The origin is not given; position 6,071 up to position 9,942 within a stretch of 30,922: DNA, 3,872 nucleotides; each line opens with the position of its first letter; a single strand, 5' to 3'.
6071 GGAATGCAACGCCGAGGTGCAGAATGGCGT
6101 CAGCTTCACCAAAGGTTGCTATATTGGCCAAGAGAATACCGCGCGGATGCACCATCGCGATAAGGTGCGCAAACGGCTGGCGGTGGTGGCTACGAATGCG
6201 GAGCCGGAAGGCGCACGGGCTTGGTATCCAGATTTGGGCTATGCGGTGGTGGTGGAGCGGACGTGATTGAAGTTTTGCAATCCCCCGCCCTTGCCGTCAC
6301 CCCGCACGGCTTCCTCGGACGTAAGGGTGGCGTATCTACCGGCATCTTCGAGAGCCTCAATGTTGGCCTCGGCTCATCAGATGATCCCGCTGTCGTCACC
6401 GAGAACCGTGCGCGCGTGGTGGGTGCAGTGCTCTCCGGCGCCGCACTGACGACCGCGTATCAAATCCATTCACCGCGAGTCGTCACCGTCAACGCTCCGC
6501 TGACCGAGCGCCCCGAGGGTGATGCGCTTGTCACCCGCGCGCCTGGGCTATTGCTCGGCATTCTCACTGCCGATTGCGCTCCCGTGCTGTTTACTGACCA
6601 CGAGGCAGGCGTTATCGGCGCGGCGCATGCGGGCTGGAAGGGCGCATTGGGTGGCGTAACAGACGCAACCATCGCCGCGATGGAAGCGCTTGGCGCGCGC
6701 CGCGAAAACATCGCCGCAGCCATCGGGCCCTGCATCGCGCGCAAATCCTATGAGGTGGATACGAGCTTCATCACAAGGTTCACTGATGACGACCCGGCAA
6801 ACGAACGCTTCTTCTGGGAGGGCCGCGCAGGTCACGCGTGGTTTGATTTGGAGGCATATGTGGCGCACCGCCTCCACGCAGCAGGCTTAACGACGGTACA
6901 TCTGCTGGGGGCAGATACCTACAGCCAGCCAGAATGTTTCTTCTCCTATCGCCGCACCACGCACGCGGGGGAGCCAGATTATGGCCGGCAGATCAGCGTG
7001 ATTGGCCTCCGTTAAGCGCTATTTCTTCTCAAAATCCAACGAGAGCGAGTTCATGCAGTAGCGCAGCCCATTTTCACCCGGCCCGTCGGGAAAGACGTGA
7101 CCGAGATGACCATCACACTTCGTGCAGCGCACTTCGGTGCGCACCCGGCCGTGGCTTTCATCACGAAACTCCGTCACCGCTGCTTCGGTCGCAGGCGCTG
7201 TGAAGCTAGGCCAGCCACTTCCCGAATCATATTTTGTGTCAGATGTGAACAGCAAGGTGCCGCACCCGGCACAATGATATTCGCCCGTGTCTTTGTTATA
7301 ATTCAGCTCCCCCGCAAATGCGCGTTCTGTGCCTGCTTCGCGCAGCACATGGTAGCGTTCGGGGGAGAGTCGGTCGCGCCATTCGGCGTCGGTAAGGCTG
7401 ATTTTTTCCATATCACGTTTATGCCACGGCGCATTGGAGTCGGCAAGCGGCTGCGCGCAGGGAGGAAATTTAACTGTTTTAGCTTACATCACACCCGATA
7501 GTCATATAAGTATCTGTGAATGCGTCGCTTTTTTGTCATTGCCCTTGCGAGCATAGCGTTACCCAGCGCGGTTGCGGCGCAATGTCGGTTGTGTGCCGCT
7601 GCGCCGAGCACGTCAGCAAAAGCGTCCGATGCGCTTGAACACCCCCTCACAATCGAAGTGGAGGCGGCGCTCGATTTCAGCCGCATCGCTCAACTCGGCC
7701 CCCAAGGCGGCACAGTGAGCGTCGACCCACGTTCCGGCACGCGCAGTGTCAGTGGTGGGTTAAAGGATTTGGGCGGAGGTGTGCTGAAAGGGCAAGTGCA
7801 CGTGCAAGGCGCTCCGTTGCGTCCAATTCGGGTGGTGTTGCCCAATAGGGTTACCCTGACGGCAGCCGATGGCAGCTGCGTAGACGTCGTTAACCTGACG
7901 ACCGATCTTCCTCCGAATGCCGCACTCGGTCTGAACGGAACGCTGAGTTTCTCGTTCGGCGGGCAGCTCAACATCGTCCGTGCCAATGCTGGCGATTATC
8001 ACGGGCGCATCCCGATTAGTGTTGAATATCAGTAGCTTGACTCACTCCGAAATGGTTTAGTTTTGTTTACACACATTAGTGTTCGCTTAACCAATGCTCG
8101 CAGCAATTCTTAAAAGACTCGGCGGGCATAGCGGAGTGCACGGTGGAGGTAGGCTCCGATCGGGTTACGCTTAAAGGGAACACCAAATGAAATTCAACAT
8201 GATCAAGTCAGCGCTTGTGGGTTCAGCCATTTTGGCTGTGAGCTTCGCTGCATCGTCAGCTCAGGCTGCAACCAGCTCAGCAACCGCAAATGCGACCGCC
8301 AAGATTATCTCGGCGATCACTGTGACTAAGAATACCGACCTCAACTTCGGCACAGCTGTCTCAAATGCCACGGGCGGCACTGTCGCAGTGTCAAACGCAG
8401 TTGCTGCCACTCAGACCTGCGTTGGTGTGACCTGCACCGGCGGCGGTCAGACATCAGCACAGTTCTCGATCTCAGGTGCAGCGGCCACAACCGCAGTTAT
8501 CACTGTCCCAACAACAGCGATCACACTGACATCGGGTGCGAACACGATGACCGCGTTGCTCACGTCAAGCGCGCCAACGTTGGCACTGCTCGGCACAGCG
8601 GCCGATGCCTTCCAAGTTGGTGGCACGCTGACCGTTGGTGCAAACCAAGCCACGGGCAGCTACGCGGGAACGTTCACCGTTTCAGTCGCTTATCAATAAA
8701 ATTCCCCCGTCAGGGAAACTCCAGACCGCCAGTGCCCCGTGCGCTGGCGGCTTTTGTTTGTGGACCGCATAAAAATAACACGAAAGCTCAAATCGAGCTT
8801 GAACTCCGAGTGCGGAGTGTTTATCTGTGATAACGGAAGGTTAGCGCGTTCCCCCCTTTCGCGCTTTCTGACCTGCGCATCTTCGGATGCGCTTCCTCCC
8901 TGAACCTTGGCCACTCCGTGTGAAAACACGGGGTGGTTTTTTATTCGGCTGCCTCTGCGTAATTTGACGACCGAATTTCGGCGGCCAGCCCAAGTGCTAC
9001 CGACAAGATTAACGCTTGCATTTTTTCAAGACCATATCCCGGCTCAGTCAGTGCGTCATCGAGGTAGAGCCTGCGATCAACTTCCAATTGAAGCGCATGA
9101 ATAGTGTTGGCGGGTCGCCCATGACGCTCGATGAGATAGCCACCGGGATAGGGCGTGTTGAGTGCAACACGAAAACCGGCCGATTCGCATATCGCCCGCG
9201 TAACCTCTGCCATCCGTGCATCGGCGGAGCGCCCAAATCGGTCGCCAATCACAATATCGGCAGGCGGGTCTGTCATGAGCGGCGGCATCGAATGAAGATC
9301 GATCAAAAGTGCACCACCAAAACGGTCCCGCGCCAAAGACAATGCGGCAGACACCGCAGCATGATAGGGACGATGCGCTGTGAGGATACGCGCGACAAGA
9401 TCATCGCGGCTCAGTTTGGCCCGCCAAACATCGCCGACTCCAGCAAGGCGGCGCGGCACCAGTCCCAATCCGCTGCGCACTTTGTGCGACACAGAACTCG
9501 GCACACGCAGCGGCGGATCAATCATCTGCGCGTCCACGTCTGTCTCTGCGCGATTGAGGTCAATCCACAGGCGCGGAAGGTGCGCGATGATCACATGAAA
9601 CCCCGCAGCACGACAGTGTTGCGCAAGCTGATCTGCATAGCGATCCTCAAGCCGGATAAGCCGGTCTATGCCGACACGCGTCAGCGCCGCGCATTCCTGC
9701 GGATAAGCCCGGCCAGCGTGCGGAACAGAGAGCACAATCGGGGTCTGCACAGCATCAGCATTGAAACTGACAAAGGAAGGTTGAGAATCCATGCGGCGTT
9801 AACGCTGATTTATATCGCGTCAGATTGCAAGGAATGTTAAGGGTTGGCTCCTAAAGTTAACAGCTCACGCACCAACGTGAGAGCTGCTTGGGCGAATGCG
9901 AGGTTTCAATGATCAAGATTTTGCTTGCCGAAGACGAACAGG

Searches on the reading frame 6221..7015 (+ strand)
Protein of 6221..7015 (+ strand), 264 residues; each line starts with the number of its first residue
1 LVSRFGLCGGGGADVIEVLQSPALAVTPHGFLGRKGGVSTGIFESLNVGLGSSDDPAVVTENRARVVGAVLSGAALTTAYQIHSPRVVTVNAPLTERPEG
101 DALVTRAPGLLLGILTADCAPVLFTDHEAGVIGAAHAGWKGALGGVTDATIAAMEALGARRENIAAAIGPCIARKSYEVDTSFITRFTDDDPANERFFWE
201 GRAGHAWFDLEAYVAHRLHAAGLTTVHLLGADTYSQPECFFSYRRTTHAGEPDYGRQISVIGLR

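Call 11: search_protein_families(library=pfam, proteins=[window:6221-7015:+])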
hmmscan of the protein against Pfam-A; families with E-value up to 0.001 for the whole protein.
window:6221-7015:+ (264 aa): 1 family
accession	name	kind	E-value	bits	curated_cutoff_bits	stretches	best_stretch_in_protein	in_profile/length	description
PF02578.20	Cu-oxidase_4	-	1.5e-69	234.5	22.9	1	34-261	3-237/238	Multi-copper polyphenol oxidoreductase laccase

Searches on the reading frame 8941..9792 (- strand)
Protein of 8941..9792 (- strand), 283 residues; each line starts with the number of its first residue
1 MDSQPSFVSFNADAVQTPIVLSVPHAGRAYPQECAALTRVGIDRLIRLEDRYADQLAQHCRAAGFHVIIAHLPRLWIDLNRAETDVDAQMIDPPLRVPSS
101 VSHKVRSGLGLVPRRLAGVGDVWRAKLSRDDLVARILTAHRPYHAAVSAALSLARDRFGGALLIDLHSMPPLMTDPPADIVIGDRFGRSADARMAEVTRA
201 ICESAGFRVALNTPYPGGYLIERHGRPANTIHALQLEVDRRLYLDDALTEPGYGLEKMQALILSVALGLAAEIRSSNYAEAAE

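Call 11: search_protein_families(library=pfam, proteins=[window:8941-9792:-])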
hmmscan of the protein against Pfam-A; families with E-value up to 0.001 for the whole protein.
window:8941-9792:- (283 aa): 1 family
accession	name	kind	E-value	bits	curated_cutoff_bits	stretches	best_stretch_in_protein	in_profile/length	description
PF05013.17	FGase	-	6.5e-63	213.2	28.9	1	18-244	2-219/219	N-formylglutamate amidohydrolase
